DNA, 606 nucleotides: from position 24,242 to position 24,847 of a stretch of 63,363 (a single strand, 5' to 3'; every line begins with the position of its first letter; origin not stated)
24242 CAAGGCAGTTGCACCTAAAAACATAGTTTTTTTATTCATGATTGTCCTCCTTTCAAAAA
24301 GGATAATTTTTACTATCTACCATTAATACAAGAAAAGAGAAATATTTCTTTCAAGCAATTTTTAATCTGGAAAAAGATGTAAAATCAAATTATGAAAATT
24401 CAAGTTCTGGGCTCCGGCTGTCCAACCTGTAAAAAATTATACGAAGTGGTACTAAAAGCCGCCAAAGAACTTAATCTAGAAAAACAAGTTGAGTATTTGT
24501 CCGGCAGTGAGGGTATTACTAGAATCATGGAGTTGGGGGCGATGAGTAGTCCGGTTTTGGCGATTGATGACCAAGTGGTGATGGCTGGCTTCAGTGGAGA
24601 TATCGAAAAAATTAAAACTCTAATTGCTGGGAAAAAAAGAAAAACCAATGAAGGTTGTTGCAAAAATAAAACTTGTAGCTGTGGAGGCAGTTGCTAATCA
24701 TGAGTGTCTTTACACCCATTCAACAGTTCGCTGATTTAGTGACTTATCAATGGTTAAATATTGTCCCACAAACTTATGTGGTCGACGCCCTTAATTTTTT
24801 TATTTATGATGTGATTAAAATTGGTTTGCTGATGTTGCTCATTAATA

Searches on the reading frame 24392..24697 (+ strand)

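Call 68: search_protein_families(library=pfam, proteins=[window:24392-24697:+], max_evalue=0.001)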
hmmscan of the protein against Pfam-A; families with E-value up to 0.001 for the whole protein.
window:24392-24697:+ (101 aa): 1 family
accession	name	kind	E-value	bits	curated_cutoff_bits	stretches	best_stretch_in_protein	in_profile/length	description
PF13192.12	Thioredoxin_3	-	8.3e-16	58.2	24.8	1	1-78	1-75/76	Thioredoxin domain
